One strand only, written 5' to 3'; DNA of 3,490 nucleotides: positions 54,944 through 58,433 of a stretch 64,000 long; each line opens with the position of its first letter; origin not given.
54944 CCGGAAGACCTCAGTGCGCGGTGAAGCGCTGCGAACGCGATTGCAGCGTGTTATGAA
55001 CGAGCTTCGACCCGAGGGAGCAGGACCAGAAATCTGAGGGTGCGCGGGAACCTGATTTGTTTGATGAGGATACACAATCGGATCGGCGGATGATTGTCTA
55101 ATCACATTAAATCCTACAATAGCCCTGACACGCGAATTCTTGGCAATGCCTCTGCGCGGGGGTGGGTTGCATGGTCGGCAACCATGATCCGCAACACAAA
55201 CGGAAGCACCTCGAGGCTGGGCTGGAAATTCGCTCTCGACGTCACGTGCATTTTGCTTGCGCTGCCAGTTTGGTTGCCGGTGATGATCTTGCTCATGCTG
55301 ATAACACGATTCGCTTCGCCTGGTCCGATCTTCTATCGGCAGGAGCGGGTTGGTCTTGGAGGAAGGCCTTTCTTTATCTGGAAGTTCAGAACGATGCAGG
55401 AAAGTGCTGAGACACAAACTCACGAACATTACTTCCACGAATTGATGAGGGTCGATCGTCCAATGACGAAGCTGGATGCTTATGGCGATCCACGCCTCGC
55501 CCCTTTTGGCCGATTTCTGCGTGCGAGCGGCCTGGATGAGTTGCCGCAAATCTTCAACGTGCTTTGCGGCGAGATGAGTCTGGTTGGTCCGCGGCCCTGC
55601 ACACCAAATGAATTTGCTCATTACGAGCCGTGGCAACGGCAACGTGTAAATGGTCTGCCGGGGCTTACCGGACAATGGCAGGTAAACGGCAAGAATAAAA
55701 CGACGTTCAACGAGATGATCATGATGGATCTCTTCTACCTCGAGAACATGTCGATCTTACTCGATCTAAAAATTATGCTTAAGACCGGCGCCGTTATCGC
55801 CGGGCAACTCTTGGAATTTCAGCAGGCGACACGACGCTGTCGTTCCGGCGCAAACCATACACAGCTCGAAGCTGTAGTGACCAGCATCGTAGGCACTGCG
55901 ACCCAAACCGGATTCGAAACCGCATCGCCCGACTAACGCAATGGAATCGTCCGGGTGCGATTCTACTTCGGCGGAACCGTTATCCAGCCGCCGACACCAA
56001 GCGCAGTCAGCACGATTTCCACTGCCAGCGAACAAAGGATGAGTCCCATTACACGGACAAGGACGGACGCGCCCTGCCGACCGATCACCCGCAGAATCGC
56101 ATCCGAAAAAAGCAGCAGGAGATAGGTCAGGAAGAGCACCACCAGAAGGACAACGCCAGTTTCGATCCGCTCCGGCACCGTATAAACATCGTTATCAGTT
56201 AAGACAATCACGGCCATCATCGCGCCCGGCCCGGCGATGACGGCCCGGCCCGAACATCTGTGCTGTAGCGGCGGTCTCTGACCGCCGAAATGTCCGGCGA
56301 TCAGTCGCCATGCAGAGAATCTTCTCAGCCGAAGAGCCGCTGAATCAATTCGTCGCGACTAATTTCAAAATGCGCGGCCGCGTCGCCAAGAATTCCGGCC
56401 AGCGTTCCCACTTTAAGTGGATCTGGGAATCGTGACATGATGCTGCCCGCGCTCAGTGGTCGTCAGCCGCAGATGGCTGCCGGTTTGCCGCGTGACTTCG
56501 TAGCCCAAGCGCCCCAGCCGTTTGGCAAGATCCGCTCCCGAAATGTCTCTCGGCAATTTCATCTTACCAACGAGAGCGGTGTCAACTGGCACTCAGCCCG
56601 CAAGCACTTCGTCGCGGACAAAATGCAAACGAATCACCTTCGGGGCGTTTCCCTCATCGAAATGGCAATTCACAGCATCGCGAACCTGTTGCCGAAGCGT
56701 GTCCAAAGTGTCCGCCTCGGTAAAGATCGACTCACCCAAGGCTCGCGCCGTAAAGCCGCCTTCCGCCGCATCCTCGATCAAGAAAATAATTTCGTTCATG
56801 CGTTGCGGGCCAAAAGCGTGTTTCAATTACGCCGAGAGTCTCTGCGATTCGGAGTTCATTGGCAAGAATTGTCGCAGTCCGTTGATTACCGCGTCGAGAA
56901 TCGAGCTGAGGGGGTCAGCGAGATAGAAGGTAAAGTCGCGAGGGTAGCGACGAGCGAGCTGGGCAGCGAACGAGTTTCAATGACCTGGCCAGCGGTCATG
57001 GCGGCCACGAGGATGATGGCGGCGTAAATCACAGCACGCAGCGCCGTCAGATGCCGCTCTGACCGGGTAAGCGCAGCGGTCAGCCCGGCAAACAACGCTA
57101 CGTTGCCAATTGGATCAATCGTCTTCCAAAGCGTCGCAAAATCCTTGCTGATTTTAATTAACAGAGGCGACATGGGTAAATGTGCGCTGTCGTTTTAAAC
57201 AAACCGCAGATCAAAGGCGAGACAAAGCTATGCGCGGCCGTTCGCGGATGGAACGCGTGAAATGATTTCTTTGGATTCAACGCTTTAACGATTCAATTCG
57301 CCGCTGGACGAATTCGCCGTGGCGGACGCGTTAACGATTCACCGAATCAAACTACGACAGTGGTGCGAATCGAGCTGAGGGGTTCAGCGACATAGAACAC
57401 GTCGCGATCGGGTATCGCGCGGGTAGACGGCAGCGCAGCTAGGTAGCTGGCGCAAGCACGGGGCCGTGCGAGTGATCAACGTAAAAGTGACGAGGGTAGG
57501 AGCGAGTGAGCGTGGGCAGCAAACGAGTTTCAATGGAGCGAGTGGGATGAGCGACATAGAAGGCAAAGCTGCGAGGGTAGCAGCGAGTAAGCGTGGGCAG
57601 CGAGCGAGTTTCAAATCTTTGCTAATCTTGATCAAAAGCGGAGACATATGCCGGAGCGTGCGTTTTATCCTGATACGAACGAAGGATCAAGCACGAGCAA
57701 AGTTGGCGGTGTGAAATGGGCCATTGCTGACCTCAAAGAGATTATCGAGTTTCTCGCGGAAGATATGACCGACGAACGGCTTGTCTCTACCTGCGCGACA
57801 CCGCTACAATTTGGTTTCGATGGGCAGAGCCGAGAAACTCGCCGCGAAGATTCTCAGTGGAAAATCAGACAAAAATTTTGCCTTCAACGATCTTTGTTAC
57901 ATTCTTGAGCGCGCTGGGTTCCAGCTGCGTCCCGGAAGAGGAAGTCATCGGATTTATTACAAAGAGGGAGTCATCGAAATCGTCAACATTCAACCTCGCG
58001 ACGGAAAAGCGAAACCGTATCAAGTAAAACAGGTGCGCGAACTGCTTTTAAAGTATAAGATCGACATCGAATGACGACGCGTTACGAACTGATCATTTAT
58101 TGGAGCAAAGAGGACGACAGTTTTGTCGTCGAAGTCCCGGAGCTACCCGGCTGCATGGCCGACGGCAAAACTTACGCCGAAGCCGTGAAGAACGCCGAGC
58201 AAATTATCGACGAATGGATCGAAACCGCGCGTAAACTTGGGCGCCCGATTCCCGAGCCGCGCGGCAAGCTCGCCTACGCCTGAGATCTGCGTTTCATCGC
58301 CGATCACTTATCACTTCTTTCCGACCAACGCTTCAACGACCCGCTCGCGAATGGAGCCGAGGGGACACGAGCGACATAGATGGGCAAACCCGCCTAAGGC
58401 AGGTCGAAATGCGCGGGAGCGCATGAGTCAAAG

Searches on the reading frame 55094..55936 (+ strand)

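Call 79: search_protein_families(library=pfam, max_evalue=0.001, proteins=[window:55094-55936:+])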
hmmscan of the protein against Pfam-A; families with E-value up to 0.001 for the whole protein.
window:55094-55936:+ (280 aa): 1 family
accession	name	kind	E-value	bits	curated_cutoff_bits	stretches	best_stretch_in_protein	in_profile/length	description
PF02397.22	Bac_transf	-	1.4e-56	191.4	27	1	45-234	1-176/179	Bacterial sugar transferase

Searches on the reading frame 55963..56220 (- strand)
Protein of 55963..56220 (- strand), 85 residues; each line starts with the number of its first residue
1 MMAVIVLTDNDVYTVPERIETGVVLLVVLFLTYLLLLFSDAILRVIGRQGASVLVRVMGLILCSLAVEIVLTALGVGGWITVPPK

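Call 79: search_protein_families(library=pfam, max_evalue=0.001, proteins=[window:55963-56220:-])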
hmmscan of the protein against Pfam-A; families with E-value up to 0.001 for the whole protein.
window:55963-56220:- (85 aa): 1 family
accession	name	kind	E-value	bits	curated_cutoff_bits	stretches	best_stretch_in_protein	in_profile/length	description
PF01914.23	MarC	-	2.6e-10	40.5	23.9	1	3-74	128-199/203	MarC family integral membrane protein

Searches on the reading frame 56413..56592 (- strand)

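Call 79: search_protein_families(library=pfam, max_evalue=0.001, proteins=[window:56413-56592:-])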
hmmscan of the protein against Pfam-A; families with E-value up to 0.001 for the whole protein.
window:56413-56592:- (59 aa): 1 family
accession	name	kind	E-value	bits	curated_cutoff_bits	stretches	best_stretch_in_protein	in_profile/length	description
PF07927.17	HicA_toxin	-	3.1e-07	30.8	27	1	20-57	2-38/58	HicA toxin of bacterial toxin-antitoxin,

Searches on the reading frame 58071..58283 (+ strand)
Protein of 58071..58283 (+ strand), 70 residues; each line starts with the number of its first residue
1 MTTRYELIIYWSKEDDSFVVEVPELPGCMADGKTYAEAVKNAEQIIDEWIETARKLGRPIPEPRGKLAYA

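Call 79: search_protein_families(library=pfam, max_evalue=0.001, proteins=[window:58071-58283:+])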
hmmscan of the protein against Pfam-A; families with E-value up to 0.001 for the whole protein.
window:58071-58283:+ (70 aa): 2 families
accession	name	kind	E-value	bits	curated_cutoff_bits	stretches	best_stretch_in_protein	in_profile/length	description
PF15919.11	HicB_lk_antitox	-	2.3e-10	41.1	27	1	5-63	1-58/123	HicB_like antitoxin of bacterial toxin-antitoxin system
PF21748.3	UPF0150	-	1.5e-09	38.1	27.3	1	11-61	13-64/64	UPF0150-like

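Call 113: find_encoding_contigs(protein=window:58071-58280:+, flank=10000, max_places=4)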
Protein window:58071-58280:+ (70 aa): 4 contigs read that carry it; 4 places shown.
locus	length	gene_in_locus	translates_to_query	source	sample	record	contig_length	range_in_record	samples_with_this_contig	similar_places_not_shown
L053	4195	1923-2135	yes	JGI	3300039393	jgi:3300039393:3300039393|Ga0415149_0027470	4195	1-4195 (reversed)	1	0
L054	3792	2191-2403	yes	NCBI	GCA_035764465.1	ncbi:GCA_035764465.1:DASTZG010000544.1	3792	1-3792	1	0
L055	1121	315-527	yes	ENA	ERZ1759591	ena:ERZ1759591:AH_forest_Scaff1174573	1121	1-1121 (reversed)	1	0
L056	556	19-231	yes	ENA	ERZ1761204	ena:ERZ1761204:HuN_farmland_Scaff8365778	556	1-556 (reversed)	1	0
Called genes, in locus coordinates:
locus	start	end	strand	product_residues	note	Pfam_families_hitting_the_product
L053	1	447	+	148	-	?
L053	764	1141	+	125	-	-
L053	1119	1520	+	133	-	PF01850:PIN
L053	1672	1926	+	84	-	PF07927:HicA_toxin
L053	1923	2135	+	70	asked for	PF21748:UPF0150, PF15919:HicB_lk_antitox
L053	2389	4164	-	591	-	-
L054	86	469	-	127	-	PF01914:MarC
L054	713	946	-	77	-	-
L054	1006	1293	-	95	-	PF01914:MarC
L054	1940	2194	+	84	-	PF07927:HicA_toxin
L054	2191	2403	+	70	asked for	PF21748:UPF0150, PF15919:HicB_lk_antitox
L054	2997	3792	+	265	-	PF05547:Peptidase_M6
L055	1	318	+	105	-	?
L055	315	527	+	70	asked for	PF21748:UPF0150, PF15919:HicB_lk_antitox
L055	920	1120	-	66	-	?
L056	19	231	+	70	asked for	PF21748:UPF0150, PF15919:HicB_lk_antitox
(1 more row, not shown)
